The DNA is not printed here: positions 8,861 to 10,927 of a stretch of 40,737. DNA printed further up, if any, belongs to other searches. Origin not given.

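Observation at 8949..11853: Self-contained ATPase + HNH nuclease cassette (Septu-like candidate defence module) beside nrdD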

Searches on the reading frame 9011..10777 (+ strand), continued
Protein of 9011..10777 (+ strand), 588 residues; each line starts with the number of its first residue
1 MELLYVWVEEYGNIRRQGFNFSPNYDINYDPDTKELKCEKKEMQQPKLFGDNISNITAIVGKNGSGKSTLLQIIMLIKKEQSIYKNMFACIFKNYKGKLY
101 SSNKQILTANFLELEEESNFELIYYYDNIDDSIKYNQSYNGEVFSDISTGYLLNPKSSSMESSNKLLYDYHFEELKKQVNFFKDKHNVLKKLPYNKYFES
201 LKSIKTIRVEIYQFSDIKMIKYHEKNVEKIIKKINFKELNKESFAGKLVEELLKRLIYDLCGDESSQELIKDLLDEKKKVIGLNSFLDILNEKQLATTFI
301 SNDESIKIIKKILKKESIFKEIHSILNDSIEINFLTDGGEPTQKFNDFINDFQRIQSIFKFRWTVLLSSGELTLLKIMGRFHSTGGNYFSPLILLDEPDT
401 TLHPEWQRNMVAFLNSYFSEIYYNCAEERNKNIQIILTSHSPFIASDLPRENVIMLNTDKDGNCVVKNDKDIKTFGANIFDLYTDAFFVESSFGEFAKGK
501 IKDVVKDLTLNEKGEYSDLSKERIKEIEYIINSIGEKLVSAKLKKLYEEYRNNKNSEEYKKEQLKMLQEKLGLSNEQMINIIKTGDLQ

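Call 44: fold_search(model_id=the predicted structure, library=pdb)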
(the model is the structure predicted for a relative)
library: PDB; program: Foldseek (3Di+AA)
matches with E <= 10: 925; with E <= 0.001: 86
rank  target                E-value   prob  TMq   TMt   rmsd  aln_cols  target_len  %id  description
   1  9n6b_B                7.1e-11  1.00  0.30  0.33  20.1       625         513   15  Structure of the retron IA complex with HNH nuclease in the "up" orientation (released 2025-04-23)
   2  9n69_B                3.8e-10  1.00  0.30  0.34  20.6       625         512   15  Structure of the retron IA complex with HNH nuclease in the "down" orientation (released 2025-04-23)
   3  9n6c_B                5.6e-09  1.00  0.27  0.36  19.2       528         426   14  Structure of the Retron IA Complex without the HNH Nuclease (released 2025-04-23)
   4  9n6b_C                5.6e-09  1.00  0.26  0.34  18.5       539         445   14  Structure of the retron IA complex with HNH nuclease in the "up" orientation (released 2025-04-23)
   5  9kjy_D                9.6e-09  1.00  0.24  0.26  19.0       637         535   14  Cryo-EM structure of the Retron-Eco7 complex (state 2) (released 2025-11-12)
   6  9n69_D                1.1e-08  1.00  0.26  0.35  16.8       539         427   14  Structure of the retron IA complex with HNH nuclease in the "down" orientation (released 2025-04-23)
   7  9n6b_A                2.7e-08  1.00  0.29  0.32  18.4       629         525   15  Structure of the retron IA complex with HNH nuclease in the "up" orientation (released 2025-04-23)
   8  9kjx_C                2.8e-08  1.00  0.23  0.25  17.8       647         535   15  Cryo-EM structure of the Retron-Eco7 complex (state 1) (released 2025-11-12)
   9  9n69_C                3.0e-08  1.00  0.28  0.36  19.8       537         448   14  Structure of the retron IA complex with HNH nuclease in the "down" orientation (released 2025-04-23)
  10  9kjx_D                4.6e-08  1.00  0.23  0.25  18.5       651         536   14  Cryo-EM structure of the Retron-Eco7 complex (state 1) (released 2025-11-12)
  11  9nnk_C                4.8e-08  1.00  0.25  0.26  18.4       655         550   14  Cryo-EM structure of Retron-displaced free PtuAB complex, PtuA:PtuB (4:2) (released 2025-10-08)
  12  9e8z_C                5.1e-08  1.00  0.29  0.31  18.1       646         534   16  4-component structure of retron Ec83 (released 2025-07-02)
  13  9kjz_C                8.2e-08  1.00  0.23  0.25  18.1       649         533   14  Cryo-EM structure of the Retron-Eco7 complex (state 3) (released 2025-11-12)
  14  9n6c_D                8.7e-08  1.00  0.26  0.35  17.6       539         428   14  Structure of the Retron IA Complex without the HNH Nuclease (released 2025-04-23)
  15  8ee4_D                8.7e-08  1.00  0.24  0.34  19.6       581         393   12  Structure of PtuA (released 2024-01-03)
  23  9kjx_B                3.5e-07  1.00  0.28  0.30  17.5       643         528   12  Cryo-EM structure of the Retron-Eco7 complex (state 1) (released 2025-11-12)
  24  9kjx_E                4.9e-07  1.00  0.27  0.31  17.0       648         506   12  Cryo-EM structure of the Retron-Eco7 complex (state 1) (released 2025-11-12)
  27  8ee4_E                6.0e-07  1.00  0.30  0.42  17.7       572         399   12  Structure of PtuA (released 2024-01-03)
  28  8ee4_C                6.4e-07  1.00  0.29  0.41  17.5       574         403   11  Structure of PtuA (released 2024-01-03)
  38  8ee4_F                2.7e-06  1.00  0.28  0.40  16.7       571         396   12  Structure of PtuA (released 2024-01-03)
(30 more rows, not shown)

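Call 78: search_protein_families(library=phrogs, proteins=[window:9011-10777:+], max_evalue=0.001)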
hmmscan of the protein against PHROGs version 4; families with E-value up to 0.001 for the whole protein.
window:9011-10777:+ (588 aa): 10 families
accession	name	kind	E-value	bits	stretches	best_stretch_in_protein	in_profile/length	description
phrog_8939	-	unknown function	3.7e-25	89.6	1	265-538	320-574/595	-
phrog_7507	-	unknown function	1.7e-18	68.2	1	54-460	24-465/483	-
phrog_8323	-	unknown function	2.8e-17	63.5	1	386-498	318-416/623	-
phrog_3940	-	unknown function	2.7e-16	60.5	2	367-468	225-327/537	-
phrog_19212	-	unknown function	4.9e-15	56.1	1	367-503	339-466/550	-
phrog_4747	-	unknown function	3.7e-14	53.7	1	390-468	334-403/610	-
phrog_5836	-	unknown function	5.6e-12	45.5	1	51-466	45-372/1071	-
phrog_9802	-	unknown function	1.7e-11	44.8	1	55-461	26-344/438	-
phrog_293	-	moron, auxiliary metabolic gene and host takeover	9.2e-05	21.6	1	56-81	165-190/1058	ABC transporter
phrog_2392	-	moron, auxiliary metabolic gene and host takeover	0.0004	19.8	1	56-75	509-528/726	ABC transporter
